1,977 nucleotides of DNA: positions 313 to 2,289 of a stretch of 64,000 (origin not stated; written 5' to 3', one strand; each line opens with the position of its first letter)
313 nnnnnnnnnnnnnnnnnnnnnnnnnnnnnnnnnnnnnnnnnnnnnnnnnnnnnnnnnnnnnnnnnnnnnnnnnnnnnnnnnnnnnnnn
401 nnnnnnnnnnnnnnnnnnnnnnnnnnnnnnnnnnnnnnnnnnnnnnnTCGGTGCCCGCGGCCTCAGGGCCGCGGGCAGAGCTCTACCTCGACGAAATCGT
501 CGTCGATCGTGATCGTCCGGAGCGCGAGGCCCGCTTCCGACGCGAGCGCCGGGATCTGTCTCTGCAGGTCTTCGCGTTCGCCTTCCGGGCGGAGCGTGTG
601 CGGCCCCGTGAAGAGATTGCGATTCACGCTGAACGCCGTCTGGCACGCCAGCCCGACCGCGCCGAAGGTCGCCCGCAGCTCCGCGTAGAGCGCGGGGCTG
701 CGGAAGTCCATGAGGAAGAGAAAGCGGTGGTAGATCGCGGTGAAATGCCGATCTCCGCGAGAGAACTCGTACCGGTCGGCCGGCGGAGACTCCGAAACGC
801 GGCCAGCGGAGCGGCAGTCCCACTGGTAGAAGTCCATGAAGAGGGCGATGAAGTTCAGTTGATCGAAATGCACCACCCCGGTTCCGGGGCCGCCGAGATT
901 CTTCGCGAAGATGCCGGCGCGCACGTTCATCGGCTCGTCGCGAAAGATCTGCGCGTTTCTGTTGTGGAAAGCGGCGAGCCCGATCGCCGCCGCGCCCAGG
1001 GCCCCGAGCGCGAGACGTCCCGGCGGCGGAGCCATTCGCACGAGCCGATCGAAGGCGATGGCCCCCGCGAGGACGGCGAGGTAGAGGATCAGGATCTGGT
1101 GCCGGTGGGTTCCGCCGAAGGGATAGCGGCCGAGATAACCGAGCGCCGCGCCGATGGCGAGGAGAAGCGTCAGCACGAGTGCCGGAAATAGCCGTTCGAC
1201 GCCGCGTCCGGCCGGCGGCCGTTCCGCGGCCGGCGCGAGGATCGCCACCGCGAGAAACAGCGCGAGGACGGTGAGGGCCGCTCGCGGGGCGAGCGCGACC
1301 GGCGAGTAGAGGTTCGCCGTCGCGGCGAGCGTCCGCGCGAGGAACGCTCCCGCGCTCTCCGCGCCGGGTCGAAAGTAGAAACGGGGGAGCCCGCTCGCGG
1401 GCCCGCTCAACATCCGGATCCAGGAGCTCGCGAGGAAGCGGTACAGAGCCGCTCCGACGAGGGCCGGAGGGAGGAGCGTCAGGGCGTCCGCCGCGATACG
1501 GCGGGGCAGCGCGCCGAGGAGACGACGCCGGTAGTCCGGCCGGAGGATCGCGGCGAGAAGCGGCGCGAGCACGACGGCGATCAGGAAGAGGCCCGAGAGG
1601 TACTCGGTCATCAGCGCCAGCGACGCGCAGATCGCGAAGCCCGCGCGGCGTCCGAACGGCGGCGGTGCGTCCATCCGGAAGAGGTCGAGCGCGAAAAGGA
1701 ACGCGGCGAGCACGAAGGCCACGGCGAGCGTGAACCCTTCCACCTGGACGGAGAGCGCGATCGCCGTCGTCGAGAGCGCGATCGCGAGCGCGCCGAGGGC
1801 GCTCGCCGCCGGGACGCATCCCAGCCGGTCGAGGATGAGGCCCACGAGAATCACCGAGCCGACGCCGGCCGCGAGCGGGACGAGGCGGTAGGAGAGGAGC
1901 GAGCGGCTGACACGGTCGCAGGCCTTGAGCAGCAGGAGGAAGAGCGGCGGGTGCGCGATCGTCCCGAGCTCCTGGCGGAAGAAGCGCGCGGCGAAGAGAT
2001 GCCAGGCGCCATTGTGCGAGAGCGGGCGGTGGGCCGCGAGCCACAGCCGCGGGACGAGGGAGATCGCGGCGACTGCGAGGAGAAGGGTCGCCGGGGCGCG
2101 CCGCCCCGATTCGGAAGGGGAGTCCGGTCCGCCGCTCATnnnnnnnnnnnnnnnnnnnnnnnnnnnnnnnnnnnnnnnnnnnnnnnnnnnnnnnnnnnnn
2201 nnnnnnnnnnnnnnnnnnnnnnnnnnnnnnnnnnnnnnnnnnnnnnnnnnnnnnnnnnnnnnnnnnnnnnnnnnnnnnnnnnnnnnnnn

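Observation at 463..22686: Self-contained locus linking SLH-domain surface proteins to an ABC-transporter-dependent pathway for a probably pyruvylated cell-wall glycopolymer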

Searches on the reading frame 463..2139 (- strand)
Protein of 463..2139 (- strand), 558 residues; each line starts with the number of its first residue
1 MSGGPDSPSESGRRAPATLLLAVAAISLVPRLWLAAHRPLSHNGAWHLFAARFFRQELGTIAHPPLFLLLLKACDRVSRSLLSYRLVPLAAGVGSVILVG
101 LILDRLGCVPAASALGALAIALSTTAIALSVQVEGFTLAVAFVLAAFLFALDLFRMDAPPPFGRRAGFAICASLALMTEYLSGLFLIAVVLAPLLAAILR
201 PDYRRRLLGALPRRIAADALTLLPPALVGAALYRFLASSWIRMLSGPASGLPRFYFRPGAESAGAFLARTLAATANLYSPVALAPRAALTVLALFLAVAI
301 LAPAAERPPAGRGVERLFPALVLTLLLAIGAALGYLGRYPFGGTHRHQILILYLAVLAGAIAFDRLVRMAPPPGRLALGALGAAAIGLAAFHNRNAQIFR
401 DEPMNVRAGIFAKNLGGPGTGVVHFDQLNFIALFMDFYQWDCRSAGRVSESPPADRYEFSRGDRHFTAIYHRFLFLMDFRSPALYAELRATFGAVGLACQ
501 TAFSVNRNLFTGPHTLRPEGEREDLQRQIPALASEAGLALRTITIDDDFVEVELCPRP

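Call 5: search_protein_families(library=pfam, proteins=[window:463-2139:-], max_evalue=0.01)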
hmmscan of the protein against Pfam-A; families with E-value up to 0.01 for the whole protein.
window:463-2139:- (558 aa): 0 families

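Call 20: search_protein_families(library=pfam, proteins=[window:463-2139:-], max_evalue=5)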
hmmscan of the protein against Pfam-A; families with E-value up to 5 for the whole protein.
window:463-2139:- (558 aa): 3 families
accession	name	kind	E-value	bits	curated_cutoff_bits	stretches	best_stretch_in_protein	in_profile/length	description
PF24800.1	DUF7702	-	0.022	14.4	27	1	64-177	79-191/244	Domain of unknown function (DUF7702)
PF02366.24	PMT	-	0.83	9.6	22.7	1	81-201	82-203/245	Dolichyl-phosphate-mannose-protein mannosyltransferase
PF16962.11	ABC_export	-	4.2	6.2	29.7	1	70-150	446-520/531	Putative ABC exporter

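Call 21: search_protein_families(library=ncbifam, proteins=[window:463-2139:-], max_evalue=0.01)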
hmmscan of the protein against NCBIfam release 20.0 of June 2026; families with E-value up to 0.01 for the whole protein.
window:463-2139:- (558 aa): 0 families

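Call 32: find_homologous_proteins(query=window:463-2139:-, max_evalue=0.001)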
Query window:463-2139:- (558 aa): 16 proteins with E <= 0.001 among 8000 candidates.
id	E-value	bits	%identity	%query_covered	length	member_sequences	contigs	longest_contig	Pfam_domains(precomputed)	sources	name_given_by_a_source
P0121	0.0e+0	1183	99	100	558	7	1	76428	-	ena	-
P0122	4.4e-297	1004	86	100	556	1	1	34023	-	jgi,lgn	jgi:hypothetical protein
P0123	9.6e-295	997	84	100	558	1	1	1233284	-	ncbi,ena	-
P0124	1.6e-293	993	85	100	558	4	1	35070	-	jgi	jgi:hypothetical protein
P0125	9.7e-274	927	79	100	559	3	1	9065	-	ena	-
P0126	6.2e-261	885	79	96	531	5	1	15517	-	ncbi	-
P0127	1.7e-235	801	69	100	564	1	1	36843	-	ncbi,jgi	ncbi:MAG TPA: hypothetical protein VIA45_02460 [Thermoanaerobaculia bacterium]|jgi:hypothetical prot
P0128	1.2e-179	617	58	95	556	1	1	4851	-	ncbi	ncbi:MAG: hypothetical protein ACM3SU_16280 [Acidobacteriota bacterium]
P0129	1.7e-173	597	57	95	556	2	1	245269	-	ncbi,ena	-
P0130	1.4e-172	594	57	99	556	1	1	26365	-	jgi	jgi:hypothetical protein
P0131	6.7e-169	581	55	99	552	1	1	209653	-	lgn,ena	-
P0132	3.0e-159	550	54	99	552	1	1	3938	-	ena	-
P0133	3.2e-159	550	52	95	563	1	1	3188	PF02366.25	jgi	jgi:hypothetical protein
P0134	3.8e-114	401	45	94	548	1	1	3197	-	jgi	jgi:hypothetical protein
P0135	3.3e-108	381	57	61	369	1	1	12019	-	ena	-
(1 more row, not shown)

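Call 43: predict_structure(alignment_id=A2)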
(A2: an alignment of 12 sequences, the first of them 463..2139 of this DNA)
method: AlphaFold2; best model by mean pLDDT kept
length: 558 residues; sequences in the alignment: 12
mean_pLDDT: 77.7   pTM: 0.80
mean pLDDT of the five models: 77.7, 73.9, 71.0, 65.7, 64.6
residues with pLDDT >= 90: 84; 70-90: 346; 50-70: 100; < 50: 28
segments of 3 or more residues with pLDDT < 50: 1-13, 129-131, 396-402
pLDDT, mean of each block of 10 residues (from residue 1): 34 63 83 72 64 58 67 74 76 89 86 86 64 69 93 80 92 88 86 87 86 84 91 79 73 67 76 68 76 81 65 69 84 68 61 83 84 86 82 56 61 73 87 77 85 86 88 85 90 84 76 70 92 95 90 89
secondary structure, 60 per line:
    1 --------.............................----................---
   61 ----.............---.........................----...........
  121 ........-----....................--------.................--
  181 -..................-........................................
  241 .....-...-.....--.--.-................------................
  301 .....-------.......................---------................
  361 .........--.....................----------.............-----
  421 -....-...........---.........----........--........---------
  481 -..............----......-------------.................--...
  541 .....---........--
elements in order: H9-37 H42-57 H65-77 H81-105 H110-128 H134-153 H162-178 H182-199 H201-245 H251-255 H263-278 H285-305 H313-335 H345-369 H372-392 H403-415 E422-425 H427-437 E441-449 E454-461 E464-471 H482-495 E500-505 H519-535 E538-545 E549-556

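Call 45: fold_search(model_id=the predicted structure, library=pdb)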
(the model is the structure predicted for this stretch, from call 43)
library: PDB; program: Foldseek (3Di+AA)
matches with E <= 10: 396; with E <= 0.001: 1
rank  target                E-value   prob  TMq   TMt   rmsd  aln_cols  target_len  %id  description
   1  9i5k_A                6.6e-04  1.00  0.44  0.49   8.6       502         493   14  Structure of the Chaetomium thermophilum Pmt4 homodimer (C2 symmetry) (released 2025-12-24)
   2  8if8_B                2.0e-03  0.99  0.32  0.30  17.7       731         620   12  Arabinosyltransferase AftA (released 2023-05-31)
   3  9dlh                  2.8e-03  1.00  0.35  0.34   9.2       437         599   18  donor substrate analog-bound AftB (released 2025-06-25)
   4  6p25_B                4.8e-03  1.00  0.32  0.27   6.6       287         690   12  Structure of S. cerevisiae protein O-mannosyltransferase Pmt1-Pmt2 complex bound to the sugar donor and a peptide acce (released 2019-07-10)
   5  9i5l_A                6.7e-03  1.00  0.33  0.27   4.6       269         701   14  Structure of the Chaetomium thermophilum Pmt4 homodimer (C1 symmetry) (released 2025-12-24)
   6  7bvc_A                1.1e-02  1.00  0.38  0.21  12.0       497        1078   12  Cryo-EM structure of Mycobacterium smegmatis arabinosyltransferase EmbA-EmbB-AcpM2 in complex with ethambutol (released 2020-04-29)
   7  7bvc_B                1.1e-02  1.00  0.37  0.21  15.1       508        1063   14  Cryo-EM structure of Mycobacterium smegmatis arabinosyltransferase EmbA-EmbB-AcpM2 in complex with ethambutol (released 2020-04-29)
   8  7e9s_A                1.2e-02  1.00  0.42  0.29  14.7       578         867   14  Archaeal oligosaccharyltransferase AglB from Archaeoglobus fulgidus in complex with an inhibitory peptide and a dolich (released 2021-09-08)
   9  5f15                  1.3e-02  0.98  0.33  0.33  17.6       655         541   13  Crystal Structure of ArnT from Cupriavidus metallidurans bound to Undecaprenyl phosphate (released 2016-02-17)
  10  9e6i_B                1.9e-02  1.00  0.32  0.25   6.4       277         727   12  Cryo-EM structure of Saccharomyces cerevisiae Pmt4-Ccw5 complex (released 2025-10-15)
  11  9e61_B                1.9e-02  1.00  0.32  0.25   6.8       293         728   11  Cryo-EM structure of Saccharomyces cerevisiae Pmt4 apo form (released 2025-10-15)
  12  9e61_A                2.1e-02  1.00  0.32  0.25   6.4       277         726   12  Cryo-EM structure of Saccharomyces cerevisiae Pmt4 apo form (released 2025-10-15)
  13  8if8_C                2.1e-02  0.93  0.27  0.26  17.3       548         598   14  Arabinosyltransferase AftA (released 2023-05-31)
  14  7bvh_A                3.2e-02  1.00  0.39  0.23   7.2       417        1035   15  Crystal structure of arabinosyltransferase EmbC2-AcpM2 complex from Mycobacterium smegmatis complexed with di-arabinos (released 2020-04-29)
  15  6x0o                  4.9e-02  0.97  0.30  0.18  17.0       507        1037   14  Single-Particle Cryo-EM Structure of Arabinosyltransferase EmbB from Mycobacterium smegmatis (released 2020-06-10)
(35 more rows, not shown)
